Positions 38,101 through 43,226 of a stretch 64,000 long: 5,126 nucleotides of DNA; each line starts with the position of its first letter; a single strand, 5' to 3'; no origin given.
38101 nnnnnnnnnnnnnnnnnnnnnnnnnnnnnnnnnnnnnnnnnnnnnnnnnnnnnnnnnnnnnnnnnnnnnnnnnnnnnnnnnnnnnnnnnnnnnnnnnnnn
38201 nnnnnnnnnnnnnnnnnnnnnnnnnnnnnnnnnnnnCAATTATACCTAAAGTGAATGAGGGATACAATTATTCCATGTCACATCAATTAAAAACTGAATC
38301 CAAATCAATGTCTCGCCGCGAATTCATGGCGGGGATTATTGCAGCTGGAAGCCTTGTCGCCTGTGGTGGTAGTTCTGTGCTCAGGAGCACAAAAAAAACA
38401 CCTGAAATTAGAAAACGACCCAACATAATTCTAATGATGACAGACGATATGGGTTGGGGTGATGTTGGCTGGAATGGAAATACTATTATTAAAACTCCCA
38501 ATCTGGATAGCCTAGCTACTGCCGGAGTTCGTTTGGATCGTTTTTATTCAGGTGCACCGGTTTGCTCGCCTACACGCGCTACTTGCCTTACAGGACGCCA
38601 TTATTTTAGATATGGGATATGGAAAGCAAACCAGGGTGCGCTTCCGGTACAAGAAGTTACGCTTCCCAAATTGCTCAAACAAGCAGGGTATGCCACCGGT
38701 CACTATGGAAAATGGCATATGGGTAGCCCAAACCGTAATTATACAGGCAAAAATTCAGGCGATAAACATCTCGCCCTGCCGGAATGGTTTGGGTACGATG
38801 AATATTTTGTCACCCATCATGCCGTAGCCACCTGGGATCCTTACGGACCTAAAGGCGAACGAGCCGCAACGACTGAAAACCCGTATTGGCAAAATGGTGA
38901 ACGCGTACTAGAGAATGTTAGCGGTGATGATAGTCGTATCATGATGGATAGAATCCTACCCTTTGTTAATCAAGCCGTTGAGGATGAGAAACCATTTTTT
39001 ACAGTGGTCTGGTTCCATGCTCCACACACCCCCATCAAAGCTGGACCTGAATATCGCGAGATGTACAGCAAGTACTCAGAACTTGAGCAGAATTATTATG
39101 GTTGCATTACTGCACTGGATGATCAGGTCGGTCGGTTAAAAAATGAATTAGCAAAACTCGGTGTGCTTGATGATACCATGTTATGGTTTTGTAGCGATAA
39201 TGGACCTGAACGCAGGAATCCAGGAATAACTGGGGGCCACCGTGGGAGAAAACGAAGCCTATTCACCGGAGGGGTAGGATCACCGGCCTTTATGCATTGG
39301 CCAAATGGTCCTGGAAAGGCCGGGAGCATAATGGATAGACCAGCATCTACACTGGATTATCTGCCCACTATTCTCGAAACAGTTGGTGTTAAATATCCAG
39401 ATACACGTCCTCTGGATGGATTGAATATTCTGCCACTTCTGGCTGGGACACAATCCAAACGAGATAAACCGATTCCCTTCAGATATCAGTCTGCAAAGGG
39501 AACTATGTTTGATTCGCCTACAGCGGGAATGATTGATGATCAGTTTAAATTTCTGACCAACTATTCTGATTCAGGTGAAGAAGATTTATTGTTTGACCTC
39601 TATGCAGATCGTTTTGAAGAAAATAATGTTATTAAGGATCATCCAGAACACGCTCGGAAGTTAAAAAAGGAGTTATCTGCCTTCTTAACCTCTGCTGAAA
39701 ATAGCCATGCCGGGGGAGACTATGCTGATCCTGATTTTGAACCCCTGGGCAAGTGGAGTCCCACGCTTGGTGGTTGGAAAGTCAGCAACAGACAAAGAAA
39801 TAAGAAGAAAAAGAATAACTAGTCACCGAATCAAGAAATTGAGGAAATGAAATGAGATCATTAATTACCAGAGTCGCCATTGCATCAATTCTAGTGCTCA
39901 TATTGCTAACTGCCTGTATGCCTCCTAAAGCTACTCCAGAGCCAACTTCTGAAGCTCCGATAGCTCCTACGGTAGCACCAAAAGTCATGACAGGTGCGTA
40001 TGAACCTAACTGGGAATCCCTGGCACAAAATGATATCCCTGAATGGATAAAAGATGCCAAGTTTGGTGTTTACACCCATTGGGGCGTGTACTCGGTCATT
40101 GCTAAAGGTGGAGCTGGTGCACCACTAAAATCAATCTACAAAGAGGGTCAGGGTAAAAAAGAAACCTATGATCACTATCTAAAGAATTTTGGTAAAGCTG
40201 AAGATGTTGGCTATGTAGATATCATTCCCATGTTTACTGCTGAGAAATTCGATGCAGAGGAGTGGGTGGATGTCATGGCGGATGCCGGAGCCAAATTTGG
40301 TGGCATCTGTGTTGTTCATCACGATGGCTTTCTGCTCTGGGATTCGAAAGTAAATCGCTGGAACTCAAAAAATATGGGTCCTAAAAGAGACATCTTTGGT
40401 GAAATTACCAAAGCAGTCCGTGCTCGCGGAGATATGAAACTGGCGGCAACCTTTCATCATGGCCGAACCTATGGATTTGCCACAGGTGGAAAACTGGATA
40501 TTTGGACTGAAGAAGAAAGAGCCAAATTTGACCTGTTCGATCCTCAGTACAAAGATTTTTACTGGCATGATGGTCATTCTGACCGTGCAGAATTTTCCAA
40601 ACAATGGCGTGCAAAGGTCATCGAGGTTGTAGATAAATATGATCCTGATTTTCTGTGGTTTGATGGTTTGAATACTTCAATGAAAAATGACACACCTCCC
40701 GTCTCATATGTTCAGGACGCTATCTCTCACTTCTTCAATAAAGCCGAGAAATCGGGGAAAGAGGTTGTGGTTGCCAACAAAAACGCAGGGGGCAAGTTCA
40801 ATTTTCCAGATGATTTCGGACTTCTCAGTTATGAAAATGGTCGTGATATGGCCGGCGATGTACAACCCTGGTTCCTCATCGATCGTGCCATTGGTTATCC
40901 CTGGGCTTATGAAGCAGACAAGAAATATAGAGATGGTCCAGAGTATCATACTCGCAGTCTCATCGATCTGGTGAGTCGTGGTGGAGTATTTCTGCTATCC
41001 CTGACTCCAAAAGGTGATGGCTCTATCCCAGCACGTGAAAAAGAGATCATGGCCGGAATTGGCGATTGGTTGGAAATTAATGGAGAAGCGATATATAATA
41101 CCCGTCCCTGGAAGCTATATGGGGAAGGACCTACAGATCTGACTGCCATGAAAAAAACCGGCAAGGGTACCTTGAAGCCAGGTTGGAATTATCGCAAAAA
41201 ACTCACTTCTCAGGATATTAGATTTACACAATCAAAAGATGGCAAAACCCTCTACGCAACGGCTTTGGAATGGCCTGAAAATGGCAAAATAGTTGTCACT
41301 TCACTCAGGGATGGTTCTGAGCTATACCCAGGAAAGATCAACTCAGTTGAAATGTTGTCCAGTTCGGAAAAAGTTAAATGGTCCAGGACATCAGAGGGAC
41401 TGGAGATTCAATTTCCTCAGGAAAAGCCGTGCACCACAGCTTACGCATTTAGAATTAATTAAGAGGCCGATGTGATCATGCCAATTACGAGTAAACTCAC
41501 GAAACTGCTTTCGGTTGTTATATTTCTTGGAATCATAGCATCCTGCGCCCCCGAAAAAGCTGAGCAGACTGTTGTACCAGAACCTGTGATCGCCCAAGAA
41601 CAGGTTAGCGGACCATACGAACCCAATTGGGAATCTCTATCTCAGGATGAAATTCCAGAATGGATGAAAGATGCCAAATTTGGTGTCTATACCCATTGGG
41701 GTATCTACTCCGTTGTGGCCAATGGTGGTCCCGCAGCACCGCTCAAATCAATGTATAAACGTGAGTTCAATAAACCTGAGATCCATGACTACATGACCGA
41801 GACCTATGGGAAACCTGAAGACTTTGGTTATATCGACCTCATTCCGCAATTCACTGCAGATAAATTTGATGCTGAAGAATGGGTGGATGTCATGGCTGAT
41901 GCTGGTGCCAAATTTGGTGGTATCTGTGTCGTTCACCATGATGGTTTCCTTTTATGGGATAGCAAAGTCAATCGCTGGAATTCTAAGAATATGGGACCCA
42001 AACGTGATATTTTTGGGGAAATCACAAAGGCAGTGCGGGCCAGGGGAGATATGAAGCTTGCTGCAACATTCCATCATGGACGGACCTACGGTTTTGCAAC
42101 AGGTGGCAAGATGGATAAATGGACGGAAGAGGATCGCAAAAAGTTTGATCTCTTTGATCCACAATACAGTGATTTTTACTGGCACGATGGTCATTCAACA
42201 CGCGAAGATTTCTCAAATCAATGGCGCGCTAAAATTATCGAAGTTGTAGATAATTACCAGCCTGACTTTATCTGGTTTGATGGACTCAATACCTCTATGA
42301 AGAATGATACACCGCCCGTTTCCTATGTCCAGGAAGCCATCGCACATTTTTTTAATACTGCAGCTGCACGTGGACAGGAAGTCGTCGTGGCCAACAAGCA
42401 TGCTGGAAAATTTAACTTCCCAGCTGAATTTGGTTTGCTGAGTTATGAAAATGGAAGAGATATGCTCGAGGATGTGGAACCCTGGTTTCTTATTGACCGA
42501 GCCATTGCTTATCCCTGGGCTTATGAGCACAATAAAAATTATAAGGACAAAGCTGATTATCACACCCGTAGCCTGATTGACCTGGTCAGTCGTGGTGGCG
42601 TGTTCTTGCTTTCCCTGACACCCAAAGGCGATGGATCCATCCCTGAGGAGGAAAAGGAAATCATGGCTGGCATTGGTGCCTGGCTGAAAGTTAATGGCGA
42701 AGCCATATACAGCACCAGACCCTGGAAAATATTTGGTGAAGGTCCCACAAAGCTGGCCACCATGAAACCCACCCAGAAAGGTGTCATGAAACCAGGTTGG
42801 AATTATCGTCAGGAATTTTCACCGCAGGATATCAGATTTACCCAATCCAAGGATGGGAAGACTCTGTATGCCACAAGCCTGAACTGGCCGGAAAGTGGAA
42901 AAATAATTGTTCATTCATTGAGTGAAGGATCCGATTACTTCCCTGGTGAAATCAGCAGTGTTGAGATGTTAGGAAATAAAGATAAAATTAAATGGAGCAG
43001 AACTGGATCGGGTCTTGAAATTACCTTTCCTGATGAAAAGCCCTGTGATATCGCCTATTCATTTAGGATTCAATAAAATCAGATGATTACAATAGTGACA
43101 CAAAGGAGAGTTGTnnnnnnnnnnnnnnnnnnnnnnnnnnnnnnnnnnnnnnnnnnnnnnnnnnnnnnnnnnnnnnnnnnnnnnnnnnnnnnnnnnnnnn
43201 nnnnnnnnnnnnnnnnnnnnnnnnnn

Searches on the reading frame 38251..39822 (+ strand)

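Call 12: search_protein_families(library=pfam, proteins=[window:38251-39822:+], max_evalue=0.001)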
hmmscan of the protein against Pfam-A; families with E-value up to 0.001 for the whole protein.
window:38251-39822:+ (523 aa): 2 families
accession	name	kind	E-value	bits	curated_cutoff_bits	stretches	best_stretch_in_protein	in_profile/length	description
PF00884.28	Sulfatase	-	2.5e-55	188.3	25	1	57-380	1-301/301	Sulfatase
PF16347.10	SGSH_C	-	1.1e-10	42.3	29.3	1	334-477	8-146/154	N-sulphoglucosamine sulphohydrolase, C-terminal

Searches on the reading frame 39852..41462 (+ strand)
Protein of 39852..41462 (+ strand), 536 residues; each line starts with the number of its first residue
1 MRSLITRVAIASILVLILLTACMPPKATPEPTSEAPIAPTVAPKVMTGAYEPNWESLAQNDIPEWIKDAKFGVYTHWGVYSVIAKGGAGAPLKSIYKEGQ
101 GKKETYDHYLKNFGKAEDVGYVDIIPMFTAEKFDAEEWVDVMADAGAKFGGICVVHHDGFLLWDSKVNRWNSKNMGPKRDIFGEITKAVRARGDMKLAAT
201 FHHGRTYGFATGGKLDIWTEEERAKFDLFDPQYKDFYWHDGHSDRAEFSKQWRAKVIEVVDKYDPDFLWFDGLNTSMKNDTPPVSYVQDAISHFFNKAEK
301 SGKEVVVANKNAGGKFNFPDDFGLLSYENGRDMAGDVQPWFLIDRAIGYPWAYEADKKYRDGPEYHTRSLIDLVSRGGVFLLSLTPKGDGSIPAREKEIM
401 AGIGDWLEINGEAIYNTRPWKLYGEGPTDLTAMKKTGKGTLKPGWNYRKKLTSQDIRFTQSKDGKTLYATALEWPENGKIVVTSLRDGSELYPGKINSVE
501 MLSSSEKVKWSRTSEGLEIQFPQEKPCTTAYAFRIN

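Call 12: search_protein_families(library=pfam, proteins=[window:39852-41462:+], max_evalue=0.001)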
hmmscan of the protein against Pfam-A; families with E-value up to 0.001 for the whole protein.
window:39852-41462:+ (536 aa): 2 families
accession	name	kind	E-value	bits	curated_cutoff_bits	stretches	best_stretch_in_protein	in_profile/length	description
PF01120.23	Alpha_L_fucos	-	2.2e-79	267.9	25.2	1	44-412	8-345/345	Alpha-L-fucosidase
PF16757.11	Fucosidase_C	-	1.7e-14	54.5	25.6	1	452-535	5-87/88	Alpha-L-fucosidase C-terminal domain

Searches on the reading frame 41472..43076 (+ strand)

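Call 12: search_protein_families(library=pfam, proteins=[window:41472-43076:+], max_evalue=0.001)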
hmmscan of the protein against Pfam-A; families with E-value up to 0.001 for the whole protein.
window:41472-43076:+ (534 aa): 2 families
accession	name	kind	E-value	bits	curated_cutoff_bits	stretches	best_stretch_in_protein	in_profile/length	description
PF01120.23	Alpha_L_fucos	-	2.2e-82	277.7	25.2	1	41-410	6-345/345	Alpha-L-fucosidase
PF16757.11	Fucosidase_C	-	9.6e-15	55.4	25.6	1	452-534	7-88/88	Alpha-L-fucosidase C-terminal domain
